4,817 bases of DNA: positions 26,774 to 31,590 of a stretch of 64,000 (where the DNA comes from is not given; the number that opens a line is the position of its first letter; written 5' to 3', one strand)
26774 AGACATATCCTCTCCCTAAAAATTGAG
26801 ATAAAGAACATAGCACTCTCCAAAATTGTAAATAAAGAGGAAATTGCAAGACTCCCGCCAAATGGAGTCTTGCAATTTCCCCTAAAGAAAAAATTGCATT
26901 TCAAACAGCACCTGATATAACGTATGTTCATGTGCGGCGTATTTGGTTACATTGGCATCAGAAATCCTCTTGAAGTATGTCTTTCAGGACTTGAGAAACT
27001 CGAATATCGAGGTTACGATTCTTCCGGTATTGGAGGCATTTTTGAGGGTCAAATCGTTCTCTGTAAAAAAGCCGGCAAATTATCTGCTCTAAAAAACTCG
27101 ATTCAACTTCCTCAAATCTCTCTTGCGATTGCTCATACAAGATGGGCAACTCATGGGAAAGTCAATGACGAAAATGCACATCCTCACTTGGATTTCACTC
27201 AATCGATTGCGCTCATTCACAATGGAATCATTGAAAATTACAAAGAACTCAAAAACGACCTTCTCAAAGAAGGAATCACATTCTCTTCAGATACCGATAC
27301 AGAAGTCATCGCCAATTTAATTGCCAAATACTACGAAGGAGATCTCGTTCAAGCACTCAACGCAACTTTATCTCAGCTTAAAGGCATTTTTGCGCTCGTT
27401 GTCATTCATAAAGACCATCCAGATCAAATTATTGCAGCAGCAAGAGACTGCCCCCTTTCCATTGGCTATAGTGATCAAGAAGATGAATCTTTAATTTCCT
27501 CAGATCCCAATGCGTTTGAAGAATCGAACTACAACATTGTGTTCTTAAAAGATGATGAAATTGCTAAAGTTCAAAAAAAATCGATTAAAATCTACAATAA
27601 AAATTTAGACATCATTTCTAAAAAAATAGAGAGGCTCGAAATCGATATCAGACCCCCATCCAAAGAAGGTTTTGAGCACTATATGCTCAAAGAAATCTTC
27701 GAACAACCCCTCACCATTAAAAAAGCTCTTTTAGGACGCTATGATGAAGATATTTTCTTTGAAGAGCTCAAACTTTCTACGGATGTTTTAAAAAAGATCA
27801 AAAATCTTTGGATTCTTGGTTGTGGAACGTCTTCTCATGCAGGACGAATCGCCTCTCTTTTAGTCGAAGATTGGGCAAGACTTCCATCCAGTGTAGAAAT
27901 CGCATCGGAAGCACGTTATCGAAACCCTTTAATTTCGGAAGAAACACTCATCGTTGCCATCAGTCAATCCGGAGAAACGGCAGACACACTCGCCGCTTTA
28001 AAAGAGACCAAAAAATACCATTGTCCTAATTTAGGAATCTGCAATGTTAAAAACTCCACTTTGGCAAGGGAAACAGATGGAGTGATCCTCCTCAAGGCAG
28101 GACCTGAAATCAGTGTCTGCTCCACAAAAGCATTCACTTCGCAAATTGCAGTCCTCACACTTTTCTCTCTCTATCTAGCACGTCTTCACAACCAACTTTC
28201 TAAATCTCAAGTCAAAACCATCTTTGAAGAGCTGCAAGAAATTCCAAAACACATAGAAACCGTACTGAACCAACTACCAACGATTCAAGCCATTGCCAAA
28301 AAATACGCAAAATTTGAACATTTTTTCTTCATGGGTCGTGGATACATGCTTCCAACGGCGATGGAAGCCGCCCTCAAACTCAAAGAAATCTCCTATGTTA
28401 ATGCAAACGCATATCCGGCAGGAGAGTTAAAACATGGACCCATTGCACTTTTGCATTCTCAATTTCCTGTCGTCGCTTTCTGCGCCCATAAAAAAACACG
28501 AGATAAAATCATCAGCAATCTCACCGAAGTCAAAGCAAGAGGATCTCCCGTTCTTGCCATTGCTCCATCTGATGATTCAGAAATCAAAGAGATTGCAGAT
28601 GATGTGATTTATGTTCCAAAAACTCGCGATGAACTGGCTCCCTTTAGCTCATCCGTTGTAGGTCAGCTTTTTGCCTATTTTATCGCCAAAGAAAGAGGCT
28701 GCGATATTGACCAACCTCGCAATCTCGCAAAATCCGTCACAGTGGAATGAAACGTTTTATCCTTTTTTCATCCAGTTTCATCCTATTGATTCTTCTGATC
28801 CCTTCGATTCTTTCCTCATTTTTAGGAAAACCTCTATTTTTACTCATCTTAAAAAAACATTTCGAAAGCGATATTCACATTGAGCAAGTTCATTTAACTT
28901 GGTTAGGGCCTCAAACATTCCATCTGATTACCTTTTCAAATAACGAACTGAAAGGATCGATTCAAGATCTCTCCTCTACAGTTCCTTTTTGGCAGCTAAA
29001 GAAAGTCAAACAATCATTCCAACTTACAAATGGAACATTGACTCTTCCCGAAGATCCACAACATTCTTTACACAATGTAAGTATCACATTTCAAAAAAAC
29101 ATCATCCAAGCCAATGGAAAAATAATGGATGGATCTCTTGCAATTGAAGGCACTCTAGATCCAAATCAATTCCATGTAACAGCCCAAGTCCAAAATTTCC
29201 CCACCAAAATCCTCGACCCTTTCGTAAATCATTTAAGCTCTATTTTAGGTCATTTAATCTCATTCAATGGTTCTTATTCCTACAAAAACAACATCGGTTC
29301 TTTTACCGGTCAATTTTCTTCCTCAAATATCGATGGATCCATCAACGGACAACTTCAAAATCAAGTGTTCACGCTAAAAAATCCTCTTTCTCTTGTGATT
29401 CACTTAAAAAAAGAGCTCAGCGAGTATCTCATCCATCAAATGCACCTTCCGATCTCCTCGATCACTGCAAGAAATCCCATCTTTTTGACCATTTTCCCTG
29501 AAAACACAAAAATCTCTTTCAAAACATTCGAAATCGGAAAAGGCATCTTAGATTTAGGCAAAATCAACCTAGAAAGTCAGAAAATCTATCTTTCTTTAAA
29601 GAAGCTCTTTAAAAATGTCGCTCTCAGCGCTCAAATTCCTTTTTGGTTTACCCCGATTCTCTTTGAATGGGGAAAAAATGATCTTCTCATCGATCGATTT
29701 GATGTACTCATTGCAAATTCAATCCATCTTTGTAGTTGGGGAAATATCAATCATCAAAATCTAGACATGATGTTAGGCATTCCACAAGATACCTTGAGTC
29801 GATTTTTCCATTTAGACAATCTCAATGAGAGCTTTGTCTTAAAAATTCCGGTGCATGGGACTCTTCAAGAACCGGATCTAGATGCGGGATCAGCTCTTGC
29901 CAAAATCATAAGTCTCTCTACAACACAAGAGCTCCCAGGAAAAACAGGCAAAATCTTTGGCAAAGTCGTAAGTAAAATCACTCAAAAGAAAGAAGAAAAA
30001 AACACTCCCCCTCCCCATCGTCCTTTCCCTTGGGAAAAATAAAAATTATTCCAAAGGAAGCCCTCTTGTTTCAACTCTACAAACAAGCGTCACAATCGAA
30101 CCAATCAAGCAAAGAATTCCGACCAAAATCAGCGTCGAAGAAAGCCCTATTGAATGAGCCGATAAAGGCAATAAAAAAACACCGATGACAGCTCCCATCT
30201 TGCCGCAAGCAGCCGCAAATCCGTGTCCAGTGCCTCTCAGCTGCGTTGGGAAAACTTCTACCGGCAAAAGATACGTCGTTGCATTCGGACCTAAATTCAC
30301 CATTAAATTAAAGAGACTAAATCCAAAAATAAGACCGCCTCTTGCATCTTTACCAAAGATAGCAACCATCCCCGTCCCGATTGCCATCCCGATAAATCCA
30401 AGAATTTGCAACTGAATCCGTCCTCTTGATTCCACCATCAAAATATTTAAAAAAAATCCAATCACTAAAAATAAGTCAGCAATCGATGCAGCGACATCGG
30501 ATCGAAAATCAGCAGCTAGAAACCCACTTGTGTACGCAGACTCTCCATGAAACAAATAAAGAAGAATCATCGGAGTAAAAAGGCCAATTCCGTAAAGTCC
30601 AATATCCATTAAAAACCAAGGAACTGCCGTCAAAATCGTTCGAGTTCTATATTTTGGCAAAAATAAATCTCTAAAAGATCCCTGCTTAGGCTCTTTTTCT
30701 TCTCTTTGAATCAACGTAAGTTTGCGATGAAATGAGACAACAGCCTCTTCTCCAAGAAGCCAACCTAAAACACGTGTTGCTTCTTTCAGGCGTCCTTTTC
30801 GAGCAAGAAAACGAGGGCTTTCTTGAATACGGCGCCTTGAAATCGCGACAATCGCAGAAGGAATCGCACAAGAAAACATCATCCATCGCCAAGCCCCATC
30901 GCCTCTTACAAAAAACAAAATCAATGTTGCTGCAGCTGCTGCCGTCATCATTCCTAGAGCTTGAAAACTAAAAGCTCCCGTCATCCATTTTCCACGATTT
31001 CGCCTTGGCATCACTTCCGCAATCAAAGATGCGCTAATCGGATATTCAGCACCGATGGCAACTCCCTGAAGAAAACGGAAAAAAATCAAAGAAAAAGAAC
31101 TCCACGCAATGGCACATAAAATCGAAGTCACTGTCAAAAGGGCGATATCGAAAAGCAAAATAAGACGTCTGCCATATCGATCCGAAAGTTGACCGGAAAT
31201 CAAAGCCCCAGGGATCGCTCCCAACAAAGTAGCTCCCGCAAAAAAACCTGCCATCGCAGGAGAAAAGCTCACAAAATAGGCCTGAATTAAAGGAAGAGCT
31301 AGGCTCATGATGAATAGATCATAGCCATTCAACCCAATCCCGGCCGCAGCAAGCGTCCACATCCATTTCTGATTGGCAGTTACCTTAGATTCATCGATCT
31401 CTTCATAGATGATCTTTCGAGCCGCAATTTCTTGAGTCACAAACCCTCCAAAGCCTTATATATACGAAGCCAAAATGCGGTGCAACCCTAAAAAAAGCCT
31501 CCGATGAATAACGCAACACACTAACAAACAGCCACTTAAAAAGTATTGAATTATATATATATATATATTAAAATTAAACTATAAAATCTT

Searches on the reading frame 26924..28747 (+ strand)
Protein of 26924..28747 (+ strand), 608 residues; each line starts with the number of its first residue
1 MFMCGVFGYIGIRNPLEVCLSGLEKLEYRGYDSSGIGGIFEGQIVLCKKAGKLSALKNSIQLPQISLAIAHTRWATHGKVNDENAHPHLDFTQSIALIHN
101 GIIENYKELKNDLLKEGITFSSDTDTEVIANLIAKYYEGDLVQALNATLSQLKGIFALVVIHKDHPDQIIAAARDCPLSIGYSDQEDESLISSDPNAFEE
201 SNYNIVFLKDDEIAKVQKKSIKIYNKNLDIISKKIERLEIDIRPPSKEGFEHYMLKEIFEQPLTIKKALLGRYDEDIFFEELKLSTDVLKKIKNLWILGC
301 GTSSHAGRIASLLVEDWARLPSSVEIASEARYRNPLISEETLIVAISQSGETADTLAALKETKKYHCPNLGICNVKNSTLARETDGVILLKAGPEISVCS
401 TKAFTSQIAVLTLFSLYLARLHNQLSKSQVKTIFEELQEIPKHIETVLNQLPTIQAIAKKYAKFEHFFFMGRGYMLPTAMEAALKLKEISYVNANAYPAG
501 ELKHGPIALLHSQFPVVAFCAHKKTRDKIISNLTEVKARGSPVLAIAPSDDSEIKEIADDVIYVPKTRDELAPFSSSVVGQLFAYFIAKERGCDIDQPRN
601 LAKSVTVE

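Call 14: search_protein_families(library=pfam, proteins=[window:26924-28747:+], max_evalue=0.001)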
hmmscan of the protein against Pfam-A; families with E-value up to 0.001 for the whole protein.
window:26924-28747:+ (608 aa): 4 families
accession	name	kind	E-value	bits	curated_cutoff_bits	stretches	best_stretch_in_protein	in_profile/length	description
PF01380.27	SIS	-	2e-50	170.4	25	2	289-414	2-128/131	SIS domain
PF13522.11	GATase_6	-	4.3e-19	69.3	27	1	66-183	11-121/130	Glutamine amidotransferase domain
PF13537.11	GATase_7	-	3.1e-16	59.9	25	1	81-198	9-121/123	Glutamine amidotransferase domain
PF13230.11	GATase_4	-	0.00012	21.5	23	1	66-135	72-144/272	Glutamine amidotransferases class-II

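Call 17: find_encoding_contigs(protein=window:26924-28747:+, flank=1000, max_places=3)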
Protein window:26924-28747:+ (608 aa): no gene with exactly this product is on record in the collection.

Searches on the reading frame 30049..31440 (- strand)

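Call 79: search_protein_families(library=pfam, proteins=[window:30049-31440:-], max_evalue=0.00001)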
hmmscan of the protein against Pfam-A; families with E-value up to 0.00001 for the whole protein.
window:30049-31440:- (464 aa): 2 families
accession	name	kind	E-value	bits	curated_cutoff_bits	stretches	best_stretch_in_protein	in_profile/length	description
PF00083.30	Sugar_tr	-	3.1e-50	171.8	22.3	1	30-464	4-446/452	Sugar (and other) transporter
PF07690.21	MFS_1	-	1.7e-32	113.2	33.4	1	33-420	3-346/347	Major Facilitator Superfamily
